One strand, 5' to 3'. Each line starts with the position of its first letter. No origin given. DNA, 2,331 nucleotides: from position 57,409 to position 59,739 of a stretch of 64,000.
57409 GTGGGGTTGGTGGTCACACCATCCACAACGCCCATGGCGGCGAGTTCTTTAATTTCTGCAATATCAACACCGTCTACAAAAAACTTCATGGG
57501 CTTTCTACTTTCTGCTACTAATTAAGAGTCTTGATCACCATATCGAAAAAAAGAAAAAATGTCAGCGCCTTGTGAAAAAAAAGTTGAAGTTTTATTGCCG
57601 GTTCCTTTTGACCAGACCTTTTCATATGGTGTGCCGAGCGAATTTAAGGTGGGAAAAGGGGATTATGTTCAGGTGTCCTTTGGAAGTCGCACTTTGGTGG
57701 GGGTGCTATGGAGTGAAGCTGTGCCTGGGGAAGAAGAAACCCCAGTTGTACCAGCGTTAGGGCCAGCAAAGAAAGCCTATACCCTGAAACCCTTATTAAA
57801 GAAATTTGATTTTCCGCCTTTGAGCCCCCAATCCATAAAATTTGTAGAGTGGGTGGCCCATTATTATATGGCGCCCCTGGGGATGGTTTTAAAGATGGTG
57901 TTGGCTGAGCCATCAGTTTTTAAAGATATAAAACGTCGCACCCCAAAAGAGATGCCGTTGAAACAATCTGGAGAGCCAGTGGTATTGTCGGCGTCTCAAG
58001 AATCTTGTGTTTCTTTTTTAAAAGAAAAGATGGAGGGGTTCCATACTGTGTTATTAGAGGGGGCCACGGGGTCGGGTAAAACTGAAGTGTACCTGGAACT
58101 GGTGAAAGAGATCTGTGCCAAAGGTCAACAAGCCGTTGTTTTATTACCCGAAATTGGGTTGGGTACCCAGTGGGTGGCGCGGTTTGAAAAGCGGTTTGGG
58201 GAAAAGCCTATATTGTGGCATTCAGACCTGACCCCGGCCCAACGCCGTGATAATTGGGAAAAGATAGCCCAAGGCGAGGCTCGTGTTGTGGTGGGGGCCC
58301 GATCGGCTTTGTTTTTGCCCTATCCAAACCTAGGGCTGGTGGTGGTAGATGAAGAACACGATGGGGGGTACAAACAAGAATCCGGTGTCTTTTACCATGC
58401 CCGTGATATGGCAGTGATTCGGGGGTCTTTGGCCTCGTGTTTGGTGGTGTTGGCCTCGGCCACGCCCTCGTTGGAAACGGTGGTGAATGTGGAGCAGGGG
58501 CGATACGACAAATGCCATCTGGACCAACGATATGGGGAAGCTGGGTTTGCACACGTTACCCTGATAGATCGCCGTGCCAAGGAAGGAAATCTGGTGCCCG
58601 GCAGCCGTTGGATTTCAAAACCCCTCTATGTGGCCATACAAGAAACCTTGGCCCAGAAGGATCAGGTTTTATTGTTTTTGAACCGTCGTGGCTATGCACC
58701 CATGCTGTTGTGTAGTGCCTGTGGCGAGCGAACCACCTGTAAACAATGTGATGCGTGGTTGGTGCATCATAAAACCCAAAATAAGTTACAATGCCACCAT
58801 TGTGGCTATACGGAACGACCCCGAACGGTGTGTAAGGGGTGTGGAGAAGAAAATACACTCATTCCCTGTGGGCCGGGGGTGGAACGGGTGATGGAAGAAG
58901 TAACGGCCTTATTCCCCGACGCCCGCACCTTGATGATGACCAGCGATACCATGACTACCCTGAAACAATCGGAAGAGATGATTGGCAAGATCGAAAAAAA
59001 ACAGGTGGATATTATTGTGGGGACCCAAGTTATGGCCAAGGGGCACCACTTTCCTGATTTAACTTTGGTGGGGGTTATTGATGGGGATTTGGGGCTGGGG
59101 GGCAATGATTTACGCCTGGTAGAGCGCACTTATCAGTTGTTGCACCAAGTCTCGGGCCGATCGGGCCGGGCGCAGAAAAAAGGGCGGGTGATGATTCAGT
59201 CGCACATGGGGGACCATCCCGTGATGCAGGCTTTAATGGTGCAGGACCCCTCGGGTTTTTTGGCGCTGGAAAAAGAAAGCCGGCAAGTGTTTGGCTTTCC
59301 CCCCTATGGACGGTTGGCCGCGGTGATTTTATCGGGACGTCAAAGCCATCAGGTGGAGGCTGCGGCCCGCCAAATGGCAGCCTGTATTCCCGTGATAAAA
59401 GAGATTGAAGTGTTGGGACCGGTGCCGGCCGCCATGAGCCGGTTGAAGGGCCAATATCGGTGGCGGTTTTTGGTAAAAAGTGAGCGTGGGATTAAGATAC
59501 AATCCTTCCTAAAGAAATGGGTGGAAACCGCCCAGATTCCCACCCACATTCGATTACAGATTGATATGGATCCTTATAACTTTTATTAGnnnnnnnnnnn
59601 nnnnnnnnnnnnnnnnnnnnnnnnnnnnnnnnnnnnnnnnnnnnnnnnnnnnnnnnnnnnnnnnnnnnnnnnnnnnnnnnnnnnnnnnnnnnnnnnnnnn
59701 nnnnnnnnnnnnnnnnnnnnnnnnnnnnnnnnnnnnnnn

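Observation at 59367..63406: Recombinationally active array of secreted trypsin-like serine-protease paralogs downstream of priA, with a duplicated priA 3' end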

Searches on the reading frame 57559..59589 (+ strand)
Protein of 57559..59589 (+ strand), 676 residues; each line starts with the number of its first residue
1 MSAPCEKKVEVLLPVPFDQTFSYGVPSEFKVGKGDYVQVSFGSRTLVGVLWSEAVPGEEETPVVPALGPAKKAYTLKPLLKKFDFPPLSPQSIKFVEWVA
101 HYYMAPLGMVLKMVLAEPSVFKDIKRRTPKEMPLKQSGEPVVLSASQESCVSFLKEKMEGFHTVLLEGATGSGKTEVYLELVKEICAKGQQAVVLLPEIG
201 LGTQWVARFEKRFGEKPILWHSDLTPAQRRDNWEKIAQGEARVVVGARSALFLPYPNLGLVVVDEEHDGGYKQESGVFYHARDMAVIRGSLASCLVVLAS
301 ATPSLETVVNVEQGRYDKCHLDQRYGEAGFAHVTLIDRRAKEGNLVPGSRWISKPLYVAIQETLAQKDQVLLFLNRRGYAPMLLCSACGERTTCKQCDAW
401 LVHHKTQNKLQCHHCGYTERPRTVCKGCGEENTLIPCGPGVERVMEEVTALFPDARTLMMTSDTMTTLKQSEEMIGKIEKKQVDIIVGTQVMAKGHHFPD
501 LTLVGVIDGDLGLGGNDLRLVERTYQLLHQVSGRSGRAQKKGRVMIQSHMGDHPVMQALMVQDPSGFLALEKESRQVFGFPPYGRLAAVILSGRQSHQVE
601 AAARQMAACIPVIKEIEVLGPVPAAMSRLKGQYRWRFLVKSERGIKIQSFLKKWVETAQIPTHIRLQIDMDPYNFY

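Call 3: search_protein_families(library=pfam, proteins=[window:57559-59589:+], max_evalue=1)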
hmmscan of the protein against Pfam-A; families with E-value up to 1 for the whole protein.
window:57559-59589:+ (676 aa): 11 families
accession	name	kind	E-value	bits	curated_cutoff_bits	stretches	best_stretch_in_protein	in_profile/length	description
PF18074.6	PriA_C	-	4e-22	79.3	26.9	1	582-672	1-95/95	Primosomal protein N C-terminal domain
PF17764.6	PriA_3primeBD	-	1.3e-19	70.2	22.7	1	10-115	1-95/96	3'DNA-binding domain (3'BD)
PF00270.35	DEAD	-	9.9e-19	68.1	26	1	159-308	13-164/167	DEAD/DEAH box helicase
PF04851.21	ResIII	-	1.5e-12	48.2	22.5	1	143-283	4-142/164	Type III restriction enzyme, res subunit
PF18319.7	Zn_ribbon_PriA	-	2.5e-10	40.6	26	1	394-420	1-27/27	PriA DNA helicase Cys-rich region (CRR) domain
PF00271.37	Helicase_C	-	1.2e-08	35.6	23.5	1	466-538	49-109/110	Helicase conserved C-terminal domain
PF10412.15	TrwB_AAD_bind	-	0.00041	19.8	20.5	1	158-195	13-49/387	Type IV secretion-system coupling protein DNA-binding domain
PF20720.3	nSTAND3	-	0.011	15.8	27.2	1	155-199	11-54/155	Novel STAND NTPase 3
PF02367.23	TsaE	-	0.25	11.7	26.6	1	151-188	11-48/128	Threonylcarbamoyl adenosine biosynthesis protein TsaE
PF25199.1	nSTAND_NTPase5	-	0.26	11.5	34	1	143-195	22-75/145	Novel STAND NTPase 5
PF08792.16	A2L_zn_ribbon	-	0.64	10.2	22.9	0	393-419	5-31/33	A2L zinc ribbon domain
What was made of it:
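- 57559..59589 (+): priA (primosomal protein N'), intact, 676 aa. Full set of PriA Pfam domains (call 3).
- Checked: priA is 57559-59589 (+), 676 aa, with the full PriA Pfam domain set (call 3).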

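Call 42: find_homologous_proteins(query=window:57559-59589:+, max_evalue=1e-100)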
Query window:57559-59589:+ (676 aa): 7962 proteins with E <= 1e-100 among 8000 candidates; the best 120 are listed.
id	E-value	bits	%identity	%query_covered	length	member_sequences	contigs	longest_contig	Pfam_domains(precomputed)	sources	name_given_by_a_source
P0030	0.0e+0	1483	95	100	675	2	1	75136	PF17764.7,PF00270.36,PF00271.38,PF18319.8,PF18074.7,PF04851.22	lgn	-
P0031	0.0e+0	1351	86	100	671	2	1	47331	PF17764.7,PF00270.36,PF00271.38,PF18319.8,PF18074.7,PF04851.22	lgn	-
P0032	0.0e+0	1288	82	100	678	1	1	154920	PF17764.7,PF00270.36,PF00271.38,PF18319.8,PF18074.7,PF04851.22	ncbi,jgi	jgi:primosomal protein N' (replication factor Y)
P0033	0.0e+0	1179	75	100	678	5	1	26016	PF17764.7,PF00270.36,PF00271.38,PF18319.8,PF18074.7,PF04851.22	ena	-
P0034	0.0e+0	1110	70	100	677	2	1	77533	PF17764.7,PF00270.36,PF00271.38,PF18319.8,PF18074.7,PF04851.22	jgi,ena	jgi:primosomal protein N' (replication factor Y) (superfamily II helicase)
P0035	0.0e+0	1091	69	100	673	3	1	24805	PF17764.7,PF00270.36,PF00271.38,PF18319.8,PF18074.7,PF04851.22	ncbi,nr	ncbi:primosomal protein N' [Alphaproteobacteria bacterium]|nr:primosomal protein N' [Alphaproteobact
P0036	1.3e-271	921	71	84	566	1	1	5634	PF17764.7,PF00270.36,PF00271.38,PF18319.8,PF04851.22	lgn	-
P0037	1.2e-257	875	56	100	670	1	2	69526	PF17764.7,PF00270.36,PF00271.38,PF18319.8,PF18074.7,PF04851.22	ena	-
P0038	4.5e-256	870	56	100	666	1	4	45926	PF17764.7,PF00270.36,PF00271.38,PF18319.8,PF18074.7,PF04851.22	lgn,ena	-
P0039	1.6e-245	835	55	100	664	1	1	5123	PF17764.7,PF00270.36,PF00271.38,PF18319.8,PF18074.7,PF04851.22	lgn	-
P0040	5.8e-245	833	56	100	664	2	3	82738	PF17764.7,PF00270.36,PF00271.38,PF18319.8,PF18074.7,PF04851.22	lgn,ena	-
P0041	3.5e-238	811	54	100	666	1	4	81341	PF17764.7,PF00270.36,PF00271.38,PF18319.8,PF18074.7,PF04851.22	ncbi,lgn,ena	-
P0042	2.3e-237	808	54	100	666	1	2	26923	PF17764.7,PF00270.36,PF00271.38,PF18319.8,PF18074.7,PF04851.22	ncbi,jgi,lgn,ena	jgi:primosomal protein N' (replication factor Y)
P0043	5.2e-237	807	54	100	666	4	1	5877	PF17764.7,PF00270.36,PF00271.38,PF18319.8,PF18074.7,PF04851.22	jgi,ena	jgi:primosomal protein N' (replication factor Y)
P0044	5.2e-236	804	54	98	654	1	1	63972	PF17764.7,PF00270.36,PF00271.38,PF18319.8,PF18074.7,PF04851.22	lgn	-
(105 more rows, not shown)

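Call 44: find_encoding_contigs(protein=P0030, flank=8000, max_places=2)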
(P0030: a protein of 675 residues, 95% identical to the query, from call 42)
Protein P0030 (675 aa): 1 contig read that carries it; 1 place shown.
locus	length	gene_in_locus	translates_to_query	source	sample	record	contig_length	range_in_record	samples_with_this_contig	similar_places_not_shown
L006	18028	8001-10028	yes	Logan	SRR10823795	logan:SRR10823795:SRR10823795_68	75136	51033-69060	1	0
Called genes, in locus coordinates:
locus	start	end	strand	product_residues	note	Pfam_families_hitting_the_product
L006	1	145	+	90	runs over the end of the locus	-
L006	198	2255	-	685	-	PF02092:tRNA_synt_2f, PF05746:DALR_1 (weak)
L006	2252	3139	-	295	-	PF02091:tRNA-synt_2e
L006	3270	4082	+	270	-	-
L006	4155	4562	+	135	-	-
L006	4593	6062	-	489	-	-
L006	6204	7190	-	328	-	PF02899:Phage_int_SAM_1, PF13495:Phage_int_SAM_4 (weak), PF00589:Phage_integrase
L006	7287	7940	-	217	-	PF00923:TAL_FSA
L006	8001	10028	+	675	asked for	PF17764:PriA_3primeBD, PF00270:DEAD, PF04851:ResIII, PF18319:Zn_ribbon_PriA, PF00271:Helicase_C (weak), PF18074:PriA_C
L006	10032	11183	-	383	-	-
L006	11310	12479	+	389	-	-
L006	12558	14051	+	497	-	PF02789:Peptidase_M17_N, PF00883:Peptidase_M17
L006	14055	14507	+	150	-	PF04364:DNA_pol3_chi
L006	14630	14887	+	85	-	-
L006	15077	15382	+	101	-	PF03840:SecG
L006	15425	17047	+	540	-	PF06418:CTP_synth_N, PF00117:GATase, PF07722:Peptidase_C26 (faint)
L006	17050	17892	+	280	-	PF00793:DAHP_synth_1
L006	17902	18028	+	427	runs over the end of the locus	PF03952:Enolase_N, PF00113:Enolase_C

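Call 45: find_encoding_contigs(protein=P0031, flank=8000, max_places=2)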
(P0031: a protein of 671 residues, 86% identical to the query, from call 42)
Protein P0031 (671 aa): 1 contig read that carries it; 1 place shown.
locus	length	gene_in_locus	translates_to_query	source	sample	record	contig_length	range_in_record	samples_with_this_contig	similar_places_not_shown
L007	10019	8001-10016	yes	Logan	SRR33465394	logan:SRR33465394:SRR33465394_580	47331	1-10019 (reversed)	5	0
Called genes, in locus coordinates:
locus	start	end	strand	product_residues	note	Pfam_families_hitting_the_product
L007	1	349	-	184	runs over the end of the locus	PF08712:Nfu_N, PF01106:NifU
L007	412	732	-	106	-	PF00085:Thioredoxin, PF00578:AhpC-TSA (weak), PF14595:Thioredoxin_9 (weak), PF13098:Thioredoxin_2, PF13728:TraF, PF13905:Thioredoxin_8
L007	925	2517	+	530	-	-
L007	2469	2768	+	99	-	-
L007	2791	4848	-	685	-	PF02092:tRNA_synt_2f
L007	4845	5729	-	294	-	PF02091:tRNA-synt_2e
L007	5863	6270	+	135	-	-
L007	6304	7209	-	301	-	PF02899:Phage_int_SAM_1, PF13495:Phage_int_SAM_4 (weak), PF00589:Phage_integrase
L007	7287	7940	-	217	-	PF00923:TAL_FSA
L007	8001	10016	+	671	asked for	PF17764:PriA_3primeBD, PF00271:Helicase_C (faint), PF00270:DEAD, PF04851:ResIII, PF18319:Zn_ribbon_PriA, PF18074:PriA_C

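Call 46: find_encoding_contigs(protein=P0032, flank=8000, max_places=2)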
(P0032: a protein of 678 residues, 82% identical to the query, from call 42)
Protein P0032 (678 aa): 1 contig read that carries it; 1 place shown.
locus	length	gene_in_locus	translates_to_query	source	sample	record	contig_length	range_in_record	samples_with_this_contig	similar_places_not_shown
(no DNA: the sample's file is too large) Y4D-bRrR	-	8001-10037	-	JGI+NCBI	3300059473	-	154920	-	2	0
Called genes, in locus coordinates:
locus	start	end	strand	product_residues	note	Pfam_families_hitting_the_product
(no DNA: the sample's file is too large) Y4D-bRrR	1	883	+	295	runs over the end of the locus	-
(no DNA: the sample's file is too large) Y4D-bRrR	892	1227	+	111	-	-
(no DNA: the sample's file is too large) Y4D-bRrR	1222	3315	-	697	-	PF02092:tRNA_synt_2f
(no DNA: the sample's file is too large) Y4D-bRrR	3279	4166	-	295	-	PF02091:tRNA-synt_2e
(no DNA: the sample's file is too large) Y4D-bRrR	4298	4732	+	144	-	-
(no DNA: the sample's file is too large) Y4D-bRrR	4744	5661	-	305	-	PF06414:Zeta_toxin (weak)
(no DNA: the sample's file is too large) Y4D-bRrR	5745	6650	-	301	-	PF02899:Phage_int_SAM_1, PF13495:Phage_int_SAM_4 (faint), PF00589:Phage_integrase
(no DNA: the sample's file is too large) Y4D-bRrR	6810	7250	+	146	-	PF02502:LacAB_rpiB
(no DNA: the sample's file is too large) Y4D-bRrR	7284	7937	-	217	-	PF00923:TAL_FSA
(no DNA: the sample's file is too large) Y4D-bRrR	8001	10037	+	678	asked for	PF17764:PriA_3primeBD, PF00270:DEAD, PF04851:ResIII, PF18319:Zn_ribbon_PriA, PF00271:Helicase_C (weak), PF18074:PriA_C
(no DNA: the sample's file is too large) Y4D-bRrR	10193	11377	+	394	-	-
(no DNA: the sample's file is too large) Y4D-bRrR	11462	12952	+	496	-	PF02789:Peptidase_M17_N, PF00883:Peptidase_M17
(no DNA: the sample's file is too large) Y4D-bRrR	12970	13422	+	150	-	PF04364:DNA_pol3_chi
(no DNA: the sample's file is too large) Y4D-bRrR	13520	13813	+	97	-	-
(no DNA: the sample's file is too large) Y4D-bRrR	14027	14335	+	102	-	PF03840:SecG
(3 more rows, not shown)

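Call 51: find_encoding_contigs(protein=P0033, flank=6000, max_places=2)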
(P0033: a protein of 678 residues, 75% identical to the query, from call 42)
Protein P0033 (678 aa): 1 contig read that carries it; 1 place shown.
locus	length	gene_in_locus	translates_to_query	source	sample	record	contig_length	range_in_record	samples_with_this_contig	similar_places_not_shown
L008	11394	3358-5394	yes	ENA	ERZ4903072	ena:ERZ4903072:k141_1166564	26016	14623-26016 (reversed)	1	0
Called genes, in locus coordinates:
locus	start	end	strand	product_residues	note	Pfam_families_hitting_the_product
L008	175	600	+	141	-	-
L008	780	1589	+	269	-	PF00484:Pro_CA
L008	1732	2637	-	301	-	PF02899:Phage_int_SAM_1, PF13495:Phage_int_SAM_4 (weak), PF00589:Phage_integrase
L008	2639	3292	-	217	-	PF00923:TAL_FSA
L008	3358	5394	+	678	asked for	PF17764:PriA_3primeBD, PF00270:DEAD, PF04851:ResIII, PF00271:Helicase_C (faint), PF18319:Zn_ribbon_PriA, PF18074:PriA_C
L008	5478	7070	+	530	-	-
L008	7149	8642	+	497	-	PF02789:Peptidase_M17_N, PF00883:Peptidase_M17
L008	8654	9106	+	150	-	PF04364:DNA_pol3_chi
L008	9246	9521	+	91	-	-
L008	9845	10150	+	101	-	PF03840:SecG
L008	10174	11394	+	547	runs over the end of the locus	PF06418:CTP_synth_N, PF07722:Peptidase_C26 (faint), PF00117:GATase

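Call 52: find_encoding_contigs(protein=P0034, flank=6000, max_places=2)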
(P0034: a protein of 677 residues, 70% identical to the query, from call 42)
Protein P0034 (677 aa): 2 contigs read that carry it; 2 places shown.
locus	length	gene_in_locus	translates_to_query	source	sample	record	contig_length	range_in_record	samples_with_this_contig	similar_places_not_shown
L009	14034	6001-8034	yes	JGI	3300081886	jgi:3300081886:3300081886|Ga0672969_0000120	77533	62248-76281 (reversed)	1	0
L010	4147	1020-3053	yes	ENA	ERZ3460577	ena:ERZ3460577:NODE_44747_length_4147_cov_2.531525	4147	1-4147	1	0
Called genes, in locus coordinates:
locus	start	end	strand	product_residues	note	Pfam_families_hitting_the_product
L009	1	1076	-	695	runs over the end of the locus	PF02092:tRNA_synt_2f, PF05746:DALR_1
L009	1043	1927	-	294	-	PF02091:tRNA-synt_2e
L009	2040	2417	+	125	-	-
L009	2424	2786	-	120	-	-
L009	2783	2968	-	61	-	-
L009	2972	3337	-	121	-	-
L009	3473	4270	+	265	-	-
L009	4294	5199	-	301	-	PF02899:Phage_int_SAM_1, PF00589:Phage_integrase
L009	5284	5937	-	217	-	PF00923:TAL_FSA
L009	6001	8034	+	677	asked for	PF17764:PriA_3primeBD, PF00270:DEAD, PF04851:ResIII, PF18319:Zn_ribbon_PriA, PF00271:Helicase_C (weak), PF18074:PriA_C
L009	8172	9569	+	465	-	-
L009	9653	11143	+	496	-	PF02789:Peptidase_M17_N, PF00883:Peptidase_M17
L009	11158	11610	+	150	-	PF04364:DNA_pol3_chi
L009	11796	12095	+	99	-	-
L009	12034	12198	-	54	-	-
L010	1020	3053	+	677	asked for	PF17764:PriA_3primeBD, PF00270:DEAD, PF04851:ResIII, PF18319:Zn_ribbon_PriA, PF00271:Helicase_C (weak), PF18074:PriA_C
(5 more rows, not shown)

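Call 53: find_encoding_contigs(protein=P0035, flank=6000, max_places=2)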
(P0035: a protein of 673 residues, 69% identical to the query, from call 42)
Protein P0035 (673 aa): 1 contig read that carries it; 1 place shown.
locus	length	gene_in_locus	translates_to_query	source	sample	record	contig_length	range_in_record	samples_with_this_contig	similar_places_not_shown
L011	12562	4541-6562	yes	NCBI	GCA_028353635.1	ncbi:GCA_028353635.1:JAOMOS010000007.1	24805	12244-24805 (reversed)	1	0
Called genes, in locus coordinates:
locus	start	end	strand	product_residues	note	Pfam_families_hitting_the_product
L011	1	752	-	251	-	PF02092:tRNA_synt_2f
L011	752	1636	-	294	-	PF02091:tRNA-synt_2e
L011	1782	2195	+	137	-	-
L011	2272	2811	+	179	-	-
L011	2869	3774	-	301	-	PF02899:Phage_int_SAM_1, PF13495:Phage_int_SAM_4 (weak), PF00589:Phage_integrase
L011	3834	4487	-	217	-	PF00923:TAL_FSA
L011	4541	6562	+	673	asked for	PF17764:PriA_3primeBD, PF04851:ResIII, PF00270:DEAD, PF18319:Zn_ribbon_PriA, PF00271:Helicase_C (weak), PF18074:PriA_C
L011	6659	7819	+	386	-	-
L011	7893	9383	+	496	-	PF02789:Peptidase_M17_N, PF00883:Peptidase_M17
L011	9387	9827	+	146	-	PF04364:DNA_pol3_chi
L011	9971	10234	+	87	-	-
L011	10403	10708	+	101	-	PF03840:SecG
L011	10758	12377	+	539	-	PF06418:CTP_synth_N, PF00117:GATase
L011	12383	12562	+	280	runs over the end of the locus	PF00793:DAHP_synth_1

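Call 74: search_protein_families(library=ncbifam, proteins=[L006:10032-11183:-], max_evalue=0.1)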
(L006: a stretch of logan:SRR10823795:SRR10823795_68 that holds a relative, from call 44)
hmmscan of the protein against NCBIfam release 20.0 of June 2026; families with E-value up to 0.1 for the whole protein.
L006:10032-11183:- (383 aa): 0 families
